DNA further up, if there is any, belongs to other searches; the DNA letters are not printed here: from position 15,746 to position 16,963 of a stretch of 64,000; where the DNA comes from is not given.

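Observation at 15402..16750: Orphan CoxM/CoxS-like FAD plus 2Fe-2S pair with no molybdopterin large subunit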

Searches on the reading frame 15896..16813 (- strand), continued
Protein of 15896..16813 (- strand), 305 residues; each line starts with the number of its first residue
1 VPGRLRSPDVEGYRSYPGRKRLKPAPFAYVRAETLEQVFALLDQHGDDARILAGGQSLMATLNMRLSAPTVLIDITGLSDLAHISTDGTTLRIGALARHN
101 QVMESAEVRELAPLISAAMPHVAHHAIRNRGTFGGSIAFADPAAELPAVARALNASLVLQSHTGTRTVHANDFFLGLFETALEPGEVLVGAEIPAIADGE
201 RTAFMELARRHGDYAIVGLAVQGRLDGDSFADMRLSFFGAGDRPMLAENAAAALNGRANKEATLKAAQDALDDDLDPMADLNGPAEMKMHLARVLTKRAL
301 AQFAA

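Call 18: find_encoding_contigs(protein=P0097, flank=10000, max_places=2)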
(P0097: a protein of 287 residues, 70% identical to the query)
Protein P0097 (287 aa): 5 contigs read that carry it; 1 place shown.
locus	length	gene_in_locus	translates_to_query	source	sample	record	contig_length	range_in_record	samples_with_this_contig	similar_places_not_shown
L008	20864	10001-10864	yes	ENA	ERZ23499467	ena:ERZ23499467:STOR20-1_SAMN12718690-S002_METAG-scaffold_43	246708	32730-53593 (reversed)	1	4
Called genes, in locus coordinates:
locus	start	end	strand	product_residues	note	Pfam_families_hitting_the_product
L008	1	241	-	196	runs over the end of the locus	PF00881:Nitroreductase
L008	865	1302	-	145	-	-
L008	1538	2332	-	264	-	PF01557:FAA_hydrolase (faint)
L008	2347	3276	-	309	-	PF02826:2-Hacid_dh_C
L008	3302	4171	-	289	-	PF01522:Polysacc_deac_1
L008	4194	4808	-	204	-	PF02798:GST_N, PF13417:GST_N_3, PF13409:GST_N_2, PF00043:GST_C, PF13410:GST_C_2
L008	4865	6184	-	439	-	PF06808:DctM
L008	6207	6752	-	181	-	PF04290:DctQ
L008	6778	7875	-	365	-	PF03480:DctP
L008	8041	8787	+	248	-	PF00392:GntR, PF07729:FCD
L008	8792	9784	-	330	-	PF01408:GFO_IDH_MocA, PF02894:GFO_IDH_MocA_C, PF22725:GFO_IDH_MocA_C3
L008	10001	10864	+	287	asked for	PF00941:FAD_binding_5, PF03450:CO_deh_flav_C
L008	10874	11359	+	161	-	PF00111:Fer2, PF13085:Fer2_3 (weak), PF01799:Fer2_2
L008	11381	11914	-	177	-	PF07883:Cupin_2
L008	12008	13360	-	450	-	PF06808:DctM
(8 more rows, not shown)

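Call 20: find_related_loci(query=window:15896-16750:-, collection=genome_contigs, flank=10000)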
Query window:15896-16750:- (284 aa) in genome_contigs; peptide patterns used: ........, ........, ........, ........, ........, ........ (x = any residue, [..] = any of these).
523 stretches matched a pattern; 477 encode a relative of the query (tblastn E <= 1e-3); the best 80 are kept; 80 distinct loci.
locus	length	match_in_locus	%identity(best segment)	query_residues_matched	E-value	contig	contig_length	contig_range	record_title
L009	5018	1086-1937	81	1-284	3e-155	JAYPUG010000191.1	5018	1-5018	MAG: Rhodospirillaceae bacterium isolate 139589_S190_metabat_bins_2.tsv.187 NODE_15772_length_5018_cov_4.429579, whole g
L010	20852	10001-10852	77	1-284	1e-143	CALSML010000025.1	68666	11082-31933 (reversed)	MAG: uncultured Alphaproteobacteria bacterium isolate A_MB178 genome assembly, contig: contig_14930_A_MB178, whole genom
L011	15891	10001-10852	75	1-284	3e-142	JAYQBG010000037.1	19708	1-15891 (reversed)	MAG: Alphaproteobacteria bacterium isolate 139585_S186_metabat_bins_2.tsv.014 NODE_2400_length_19708_cov_6.385539, whole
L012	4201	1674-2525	75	1-284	2e-144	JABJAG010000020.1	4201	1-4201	MAG: Alphaproteobacteria bacterium isolate SI073_bin183 k141_148129, whole genome shotgun sequence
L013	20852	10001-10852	75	1-284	2e-137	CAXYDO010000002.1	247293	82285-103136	MAG: uncultured Alphaproteobacteria bacterium isolate FRAM_RAS_F4_11_2016-MAG_9 genome assembly, contig: FRAM_RAS_F4_11_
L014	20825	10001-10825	76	1-275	4e-137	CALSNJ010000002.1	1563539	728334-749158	MAG: uncultured Alphaproteobacteria bacterium isolate K_MB42 genome assembly, contig: scaffold_12713_K_MB42, whole genom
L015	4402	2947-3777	74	1-277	8e-139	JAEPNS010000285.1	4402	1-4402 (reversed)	MAG: Alphaproteobacteria bacterium isolate HXMU1420-4 NODE_285_length_4402_cov_3.076763, whole genome shotgun sequence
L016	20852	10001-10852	73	1-284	1e-134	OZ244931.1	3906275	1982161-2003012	MAG: Alphaproteobacteria bacterium isolate 81e4cf52-faa7-4468-87d0-1594d19733c2 genome assembly, chromosome: 1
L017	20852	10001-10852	73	1-284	7e-134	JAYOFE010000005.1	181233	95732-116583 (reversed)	MAG: Alphaproteobacteria bacterium isolate 139551_S153_metabat_bins_sspec.tsv.071 NODE_33_length_181233_cov_40.131142, w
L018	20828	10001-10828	71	1-276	2e-127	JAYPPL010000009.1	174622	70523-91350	MAG: Alphaproteobacteria bacterium isolate SD3109_NP_metabat_bins_2.tsv.138 contig_5821_pilon, whole genome shotgun sequ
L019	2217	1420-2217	70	1-266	1e-126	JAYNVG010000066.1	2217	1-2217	MAG: Thalassospiraceae bacterium isolate 139561_S162_metabat_bins_2.tsv.241 NODE_50999_length_2217_cov_5.980111, whole g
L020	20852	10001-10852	61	1-284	8e-103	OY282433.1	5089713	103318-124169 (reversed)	MAG: uncultured Gammaproteobacteria bacterium genome assembly, chromosome: 1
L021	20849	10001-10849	60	1-283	9e-103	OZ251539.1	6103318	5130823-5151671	MAG: Alphaproteobacteria bacterium isolate efdf64b3-afa9-4fb8-9792-56cfcde380f9 genome assembly, chromosome: 1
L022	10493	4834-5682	57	1-283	4e-102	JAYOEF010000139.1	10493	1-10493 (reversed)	MAG: Alphaproteobacteria bacterium isolate 139552_S154_rosella_bins.tsv.062 NODE_6873_length_10493_cov_11.723414, whole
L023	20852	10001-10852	60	1-284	2e-100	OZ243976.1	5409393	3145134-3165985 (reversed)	MAG: Gammaproteobacteria bacterium isolate 16632d52-ba02-4dd1-a452-c1d69d7653ac genome assembly, chromosome: 1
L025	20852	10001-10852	58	1-284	1e-99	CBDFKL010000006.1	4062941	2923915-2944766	MAG: Alphaproteobacteria bacterium isolate 1368f247-a1ca-469e-8ff8-323441c52473 genome assembly, contig: contig_6, whole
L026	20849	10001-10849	58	1-283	5e-99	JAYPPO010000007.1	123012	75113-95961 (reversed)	MAG: Alphaproteobacteria bacterium isolate SD3109_NP_metabat_bins_2.tsv.082 unicycler_71990, whole genome shotgun sequen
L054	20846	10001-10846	52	1-282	3e-91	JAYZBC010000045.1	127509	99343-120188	MAG: Pseudomonadota bacterium isolate XB_MAG1198 DB_MAG1198_0045, whole genome shotgun sequence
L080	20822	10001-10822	49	1-272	4e-71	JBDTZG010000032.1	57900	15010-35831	MAG: Acidobacteriota bacterium isolate cluster4_bin.160 NODE_428_length_57900_cov_15.491918, whole genome shotgun sequen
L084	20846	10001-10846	47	1-280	4e-71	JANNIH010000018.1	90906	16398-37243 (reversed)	MAG: Holophagales bacterium isolate SOY_6_C_metabat_145 SOY_6_C_k141_3821249, whole genome shotgun sequence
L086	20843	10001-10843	49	1-279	2e-70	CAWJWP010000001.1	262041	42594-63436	MAG: Thermoanaerobaculia bacterium isolate MFD09206.bin.1.107 genome assembly, contig: contig_1186, whole genome shotgun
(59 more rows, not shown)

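Call 24: search_protein_families(library=ncbifam, proteins=[L025:11398-13722:+, L020:11407-13734:+], max_evalue=0.00001)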
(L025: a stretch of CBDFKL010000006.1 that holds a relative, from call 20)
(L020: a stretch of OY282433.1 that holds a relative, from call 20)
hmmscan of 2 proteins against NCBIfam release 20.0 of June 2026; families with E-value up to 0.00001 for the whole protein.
L025:11398-13722:+ (775 aa): 13 families
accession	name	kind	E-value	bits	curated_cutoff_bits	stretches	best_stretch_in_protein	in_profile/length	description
NF041018.1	glyceraldDH_alpha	equivalog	7.9e-154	513.9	790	1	1-771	3-740/741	glyceraldehyde dehydrogenase subunit alpha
NF040766.1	CODH_aero_grp5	exception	1.8e-150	502.7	950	2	1-597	5-591/785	aerobic carbon-monoxide dehydrogenase large subunit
TIGR02416.1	CO_dehy_Mo_lg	equivalog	5.6e-136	454.7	991.15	1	11-773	3-769/770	aerobic carbon-monoxide dehydrogenase large subunit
TIGR03194.1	4hydrxCoA_A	equivalog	1.4e-119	400.7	994.55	1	16-775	12-746/746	4-hydroxybenzoyl-CoA reductase subunit alpha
NF043082.1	XdhA_XDHase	equivalog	3.8e-118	395.7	780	1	1-774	1-751/758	xanthine dehydrogenase subunit XdhA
NF007426.0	PRK09970.1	equivalog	3.7e-116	389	916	1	1-773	6-753/761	xanthine dehydrogenase molybdenum-binding subunit XdhA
TIGR03196.1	pucD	equivalog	4.1e-83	280.1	783.65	1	1-757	3-743/763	xanthine dehydrogenase subunit D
NF045668.1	pterin_aldehy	equivalog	4.6e-72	243.4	1100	2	2-559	176-718/905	molybdopterin-dependent aldehyde oxidoreductase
TIGR02965.1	xanthine_xdhB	equivalog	1.8e-70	238.1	849.5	1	5-774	5-753/758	xanthine dehydrogenase molybdopterin binding subunit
TIGR03313.1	Se_sel_red_Mo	hypoth_equivalog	4.6e-70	236.4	1101.9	2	154-775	352-949/951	molybdopterin-dependent oxidoreductase Mo/Fe-S-binding subunit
TIGR03311.1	Se_dep_XDH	equivalog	1.4e-64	218.5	830.45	2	1-564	162-682/848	selenium-dependent xanthine dehydrogenase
NF041671.1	peri_hyde_PaoC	equivalog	3.4e-63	214.2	1180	1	29-774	47-730/735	aldehyde oxidoreductase molybdenum-binding subunit PaoC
TIGR02969.1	mam_aldehyde_ox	subfamily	2.8e-42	144.3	1912.3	1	11-755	586-1280/1330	aldehyde oxidase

L020:11407-13734:+ (776 aa): 13 families
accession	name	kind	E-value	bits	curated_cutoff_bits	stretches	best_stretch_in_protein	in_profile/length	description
NF041018.1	glyceraldDH_alpha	equivalog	1.6e-156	522.8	790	1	1-772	3-740/741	glyceraldehyde dehydrogenase subunit alpha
NF040766.1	CODH_aero_grp5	exception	8.1e-149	497.2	950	2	1-596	5-590/785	aerobic carbon-monoxide dehydrogenase large subunit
TIGR02416.1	CO_dehy_Mo_lg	equivalog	4.7e-138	461.5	991.15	1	11-774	3-769/770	aerobic carbon-monoxide dehydrogenase large subunit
TIGR03194.1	4hydrxCoA_A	equivalog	3.5e-121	406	994.55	1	32-776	27-746/746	4-hydroxybenzoyl-CoA reductase subunit alpha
NF043082.1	XdhA_XDHase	equivalog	4.5e-121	405.3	780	1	1-774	1-750/758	xanthine dehydrogenase subunit XdhA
NF007426.0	PRK09970.1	equivalog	1.3e-117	393.8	916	1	1-774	6-753/761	xanthine dehydrogenase molybdenum-binding subunit XdhA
TIGR03196.1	pucD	equivalog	1.1e-86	291.9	783.65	1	1-754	3-740/763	xanthine dehydrogenase subunit D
TIGR02965.1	xanthine_xdhB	equivalog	7.5e-76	255.8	849.5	1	3-775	3-753/758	xanthine dehydrogenase molybdopterin binding subunit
NF045668.1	pterin_aldehy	equivalog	2.3e-74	251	1100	2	2-559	176-718/905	molybdopterin-dependent aldehyde oxidoreductase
TIGR03313.1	Se_sel_red_Mo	hypoth_equivalog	1.7e-69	234.5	1101.9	2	154-776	352-949/951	molybdopterin-dependent oxidoreductase Mo/Fe-S-binding subunit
TIGR03311.1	Se_dep_XDH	equivalog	7.6e-66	222.8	830.45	2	1-564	162-683/848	selenium-dependent xanthine dehydrogenase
NF041671.1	peri_hyde_PaoC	equivalog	8.6e-62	209.5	1180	1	2-754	19-713/735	aldehyde oxidoreductase molybdenum-binding subunit PaoC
TIGR02969.1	mam_aldehyde_ox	subfamily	7.1e-41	139.7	1912.3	1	12-754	587-1279/1330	aldehyde oxidase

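Call 25: search_protein_families(library=pfam, proteins=[L025:11398-13722:+])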
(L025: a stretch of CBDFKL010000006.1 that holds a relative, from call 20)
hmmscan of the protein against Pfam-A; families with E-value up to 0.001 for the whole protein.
L025:11398-13722:+ (775 aa): 3 families
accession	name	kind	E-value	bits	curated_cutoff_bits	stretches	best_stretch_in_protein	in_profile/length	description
PF20256.3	MoCoBD_2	-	1.3e-75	255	27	1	422-713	1-283/283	Molybdopterin cofactor-binding domain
PF02738.23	MoCoBD_1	-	6.7e-67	225.6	27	1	148-395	2-244/244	Molybdopterin cofactor-binding domain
PF01315.27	Ald_Xan_dh_C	-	3.1e-26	92.3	31.3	1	16-131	2-110/110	Aldehyde oxidase and xanthine dehydrogenase, a/b hammerhead domain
